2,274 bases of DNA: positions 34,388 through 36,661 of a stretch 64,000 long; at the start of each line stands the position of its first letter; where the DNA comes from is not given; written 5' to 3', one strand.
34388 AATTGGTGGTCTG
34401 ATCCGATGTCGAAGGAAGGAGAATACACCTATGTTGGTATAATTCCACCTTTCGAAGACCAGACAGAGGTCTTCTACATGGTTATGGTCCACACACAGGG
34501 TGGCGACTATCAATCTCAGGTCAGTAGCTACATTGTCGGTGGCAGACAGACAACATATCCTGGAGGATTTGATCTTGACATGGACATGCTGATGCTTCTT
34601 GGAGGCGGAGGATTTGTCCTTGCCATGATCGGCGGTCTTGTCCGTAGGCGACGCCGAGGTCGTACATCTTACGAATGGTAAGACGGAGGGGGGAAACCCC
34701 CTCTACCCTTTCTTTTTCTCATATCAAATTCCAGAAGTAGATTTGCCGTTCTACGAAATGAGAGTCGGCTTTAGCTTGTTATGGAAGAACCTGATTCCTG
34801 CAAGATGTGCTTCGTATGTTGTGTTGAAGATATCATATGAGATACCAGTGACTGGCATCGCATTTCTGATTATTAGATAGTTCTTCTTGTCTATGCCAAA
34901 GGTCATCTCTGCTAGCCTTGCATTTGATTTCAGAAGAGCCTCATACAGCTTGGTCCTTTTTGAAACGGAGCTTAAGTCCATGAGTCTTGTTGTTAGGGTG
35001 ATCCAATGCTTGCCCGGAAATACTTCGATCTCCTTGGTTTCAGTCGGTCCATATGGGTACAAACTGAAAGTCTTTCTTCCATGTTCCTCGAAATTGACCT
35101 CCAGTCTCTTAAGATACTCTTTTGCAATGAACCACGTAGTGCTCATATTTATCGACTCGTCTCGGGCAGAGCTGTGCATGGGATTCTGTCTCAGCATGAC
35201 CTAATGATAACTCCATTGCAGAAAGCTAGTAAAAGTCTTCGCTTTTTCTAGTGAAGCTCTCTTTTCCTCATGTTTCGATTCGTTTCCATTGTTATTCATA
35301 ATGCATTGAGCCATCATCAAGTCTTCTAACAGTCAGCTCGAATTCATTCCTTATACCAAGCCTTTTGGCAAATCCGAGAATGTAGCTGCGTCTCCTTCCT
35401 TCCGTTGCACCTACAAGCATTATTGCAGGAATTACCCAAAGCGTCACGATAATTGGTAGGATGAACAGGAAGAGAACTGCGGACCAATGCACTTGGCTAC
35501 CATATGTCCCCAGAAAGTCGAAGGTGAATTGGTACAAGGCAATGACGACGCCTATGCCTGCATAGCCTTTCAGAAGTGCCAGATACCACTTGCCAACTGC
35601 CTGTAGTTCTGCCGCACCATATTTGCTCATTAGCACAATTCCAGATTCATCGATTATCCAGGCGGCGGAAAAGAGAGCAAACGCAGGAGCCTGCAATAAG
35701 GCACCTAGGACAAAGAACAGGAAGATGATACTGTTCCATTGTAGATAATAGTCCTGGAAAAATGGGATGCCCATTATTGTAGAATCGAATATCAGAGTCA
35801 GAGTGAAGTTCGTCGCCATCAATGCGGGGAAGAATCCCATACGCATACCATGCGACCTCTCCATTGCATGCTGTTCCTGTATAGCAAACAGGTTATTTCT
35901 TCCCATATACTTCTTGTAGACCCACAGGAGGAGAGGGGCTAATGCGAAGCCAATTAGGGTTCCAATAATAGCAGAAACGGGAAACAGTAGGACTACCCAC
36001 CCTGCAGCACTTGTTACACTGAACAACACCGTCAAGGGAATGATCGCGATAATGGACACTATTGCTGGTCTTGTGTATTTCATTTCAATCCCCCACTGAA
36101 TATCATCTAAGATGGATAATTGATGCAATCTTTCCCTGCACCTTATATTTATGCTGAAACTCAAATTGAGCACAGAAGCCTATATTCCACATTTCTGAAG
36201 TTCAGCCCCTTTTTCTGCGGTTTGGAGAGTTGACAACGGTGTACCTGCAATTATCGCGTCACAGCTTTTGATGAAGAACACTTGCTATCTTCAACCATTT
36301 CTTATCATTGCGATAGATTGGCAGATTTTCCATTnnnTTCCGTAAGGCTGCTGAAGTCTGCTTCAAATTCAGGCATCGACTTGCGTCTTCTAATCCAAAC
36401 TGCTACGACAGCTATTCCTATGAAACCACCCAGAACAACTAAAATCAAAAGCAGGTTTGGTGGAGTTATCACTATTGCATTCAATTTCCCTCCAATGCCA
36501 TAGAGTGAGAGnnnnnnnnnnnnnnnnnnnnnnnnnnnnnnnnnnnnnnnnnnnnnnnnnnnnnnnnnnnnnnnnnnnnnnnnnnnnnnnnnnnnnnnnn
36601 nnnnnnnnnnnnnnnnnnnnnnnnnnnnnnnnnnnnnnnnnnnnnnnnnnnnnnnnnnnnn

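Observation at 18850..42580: Convergent two-operon, ~24-kb locus: three giant anchored surface proteins with dedicated membrane partners and no known machinery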

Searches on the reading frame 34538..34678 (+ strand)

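Call 99: search_protein_families(library=ncbifam, proteins=[window:34538-34678:+], max_evalue=10)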
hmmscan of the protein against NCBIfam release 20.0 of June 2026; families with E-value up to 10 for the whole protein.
seq(47 aa): 5 families
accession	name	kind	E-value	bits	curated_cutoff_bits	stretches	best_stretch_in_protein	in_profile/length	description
NF058571.1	GVDTG_CTERM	domain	0.0011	19.2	29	1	16-40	20-44/44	GVDTG sorting domain-containing protein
TIGR01167.1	LPXTG_anchor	domain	0.018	15.7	15.9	1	18-40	13-32/34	LPXTG cell wall anchor domain-containing protein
NF051874.1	PVV_CTERM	equivalog_domain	0.068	13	27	1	20-40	11-32/38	PVV-CTERM domain-containing choice-of-anchor G protein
NF002732.0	PRK02649.1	equivalog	0.17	11.4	348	1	5-30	59-84/305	NAD(+) kinase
TIGR03901.2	MYXO-CTERM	domain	0.85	10.1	20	1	22-40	15-34/34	MYXO-CTERM sorting domain-containing protein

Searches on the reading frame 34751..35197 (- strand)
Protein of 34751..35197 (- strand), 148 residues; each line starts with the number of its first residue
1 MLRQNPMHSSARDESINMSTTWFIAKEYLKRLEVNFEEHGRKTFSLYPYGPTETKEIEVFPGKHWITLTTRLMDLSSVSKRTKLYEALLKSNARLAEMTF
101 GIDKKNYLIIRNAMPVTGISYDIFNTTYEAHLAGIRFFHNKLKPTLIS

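Call 4: search_protein_families(library=pfam, proteins=[window:34751-35197:-], max_evalue=0.01)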
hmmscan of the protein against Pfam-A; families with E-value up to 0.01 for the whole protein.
window:34751-35197:- (148 aa): 1 family
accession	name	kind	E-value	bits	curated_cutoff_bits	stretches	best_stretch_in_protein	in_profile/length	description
PF22550.1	CesT_Tir_1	-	0.0016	18.8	27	1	25-117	8-100/131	CesT_Tir_1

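Call 5: search_protein_families(library=ncbifam, proteins=[window:34751-35197:-], max_evalue=0.01)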
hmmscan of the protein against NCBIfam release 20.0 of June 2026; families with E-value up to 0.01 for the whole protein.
window:34751-35197:- (148 aa): 0 families

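Call 18: search_solved_structures(query=window:34751-35197:-, max_evalue=1)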
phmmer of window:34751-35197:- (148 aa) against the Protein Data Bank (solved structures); distinct sequences matched with E-value up to 1: 1.
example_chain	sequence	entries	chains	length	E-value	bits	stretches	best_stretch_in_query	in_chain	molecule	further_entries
4xvi_A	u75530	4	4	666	0.56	13.1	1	71-140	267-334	DNA polymerase nu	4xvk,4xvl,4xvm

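Call 87: search_protein_families(library=pfam, proteins=[window:34754-35146:-], max_evalue=0.1)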
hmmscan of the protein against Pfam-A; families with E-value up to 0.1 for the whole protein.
seq(131 aa): 1 family
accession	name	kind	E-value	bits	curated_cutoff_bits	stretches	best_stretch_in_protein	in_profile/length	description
PF22550.1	CesT_Tir_1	-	0.0011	19.3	27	1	8-100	8-100/131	CesT_Tir_1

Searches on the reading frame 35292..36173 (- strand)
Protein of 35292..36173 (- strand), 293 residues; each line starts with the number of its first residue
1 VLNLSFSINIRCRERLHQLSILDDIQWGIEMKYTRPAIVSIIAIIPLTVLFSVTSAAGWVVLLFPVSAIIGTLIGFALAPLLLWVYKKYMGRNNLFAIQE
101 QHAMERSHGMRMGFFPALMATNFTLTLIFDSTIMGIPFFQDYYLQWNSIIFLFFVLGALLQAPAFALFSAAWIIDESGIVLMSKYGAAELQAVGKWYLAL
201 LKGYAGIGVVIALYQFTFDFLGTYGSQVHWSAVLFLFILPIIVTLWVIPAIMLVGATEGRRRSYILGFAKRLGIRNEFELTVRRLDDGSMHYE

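Call 4: search_protein_families(library=pfam, proteins=[window:35292-36173:-], max_evalue=0.01)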
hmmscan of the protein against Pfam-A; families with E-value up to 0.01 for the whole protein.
window:35292-36173:- (293 aa): 0 families

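Call 5: search_protein_families(library=ncbifam, proteins=[window:35292-36173:-], max_evalue=0.01)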
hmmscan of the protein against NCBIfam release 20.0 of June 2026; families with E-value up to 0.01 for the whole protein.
window:35292-36173:- (293 aa): 0 families

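Call 79: find_related_loci(query=window:35292-36083:-, collection=metagenome_contigs, flank=8000)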
Query window:35292-36083:- (263 aa) in metagenome_contigs; peptide patterns used: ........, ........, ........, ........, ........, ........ (x = any residue, [..] = any of these).
170 stretches matched a pattern; 11 encode a relative of the query (tblastn E <= 1e-3); 11 distinct loci.
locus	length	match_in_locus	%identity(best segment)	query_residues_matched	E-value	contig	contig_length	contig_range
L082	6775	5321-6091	85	1-257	1e-146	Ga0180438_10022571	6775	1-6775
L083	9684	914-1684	85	1-257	5e-146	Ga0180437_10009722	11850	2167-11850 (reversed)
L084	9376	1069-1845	80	1-259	1e-134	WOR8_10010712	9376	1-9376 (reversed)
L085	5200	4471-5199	81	1-243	1e-131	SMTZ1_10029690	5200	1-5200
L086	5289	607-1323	77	21-259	4e-127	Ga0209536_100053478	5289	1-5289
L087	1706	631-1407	65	1-259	8e-120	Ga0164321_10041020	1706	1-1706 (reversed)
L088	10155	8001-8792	64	1-258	8e-111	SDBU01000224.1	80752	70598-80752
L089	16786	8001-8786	62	1-256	4e-107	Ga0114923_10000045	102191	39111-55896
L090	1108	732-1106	75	2-126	2e-65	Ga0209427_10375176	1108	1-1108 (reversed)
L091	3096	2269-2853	57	57-245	3e-60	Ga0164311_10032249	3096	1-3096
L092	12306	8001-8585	57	57-245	4e-60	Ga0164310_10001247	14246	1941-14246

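Call 80: find_related_loci(query=window:35292-36083:-, collection=viral_contigs, flank=8000)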
Query window:35292-36083:- (263 aa) in viral_contigs; peptide patterns used: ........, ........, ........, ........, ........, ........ (x = any residue, [..] = any of these).
1 stretches matched a pattern, but none encodes a relative of the query by tblastn (E <= 1e-3).

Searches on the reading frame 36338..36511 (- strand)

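Call 99: search_protein_families(library=ncbifam, proteins=[window:36338-36511:-], max_evalue=10)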
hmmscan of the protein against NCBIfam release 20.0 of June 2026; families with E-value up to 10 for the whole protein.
seq(58 aa): 5 families
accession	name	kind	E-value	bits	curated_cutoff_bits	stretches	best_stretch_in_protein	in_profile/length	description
TIGR02808.1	short_TIGR02808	hypoth_equivalog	0.0071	16.2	40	1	25-40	20-35/42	TIGR02808 family protein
NF033507.3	Loki-CTERM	subfamily_domain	0.015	15.6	19.9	1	24-44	7-26/27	Loki-CTERM sorting domain-containing protein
NF051874.1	PVV_CTERM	equivalog_domain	0.32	10.8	27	1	28-43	14-32/38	PVV-CTERM domain-containing choice-of-anchor G protein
NF045529.2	Heimdall-CTERM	domain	0.54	10.8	24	1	24-44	8-25/26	Heimdall-CTERM domain-containing surface protein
TIGR02595.1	PEP_CTERM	domain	8.7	7.4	16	0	24-44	11-23/24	PEP-CTERM sorting domain-containing protein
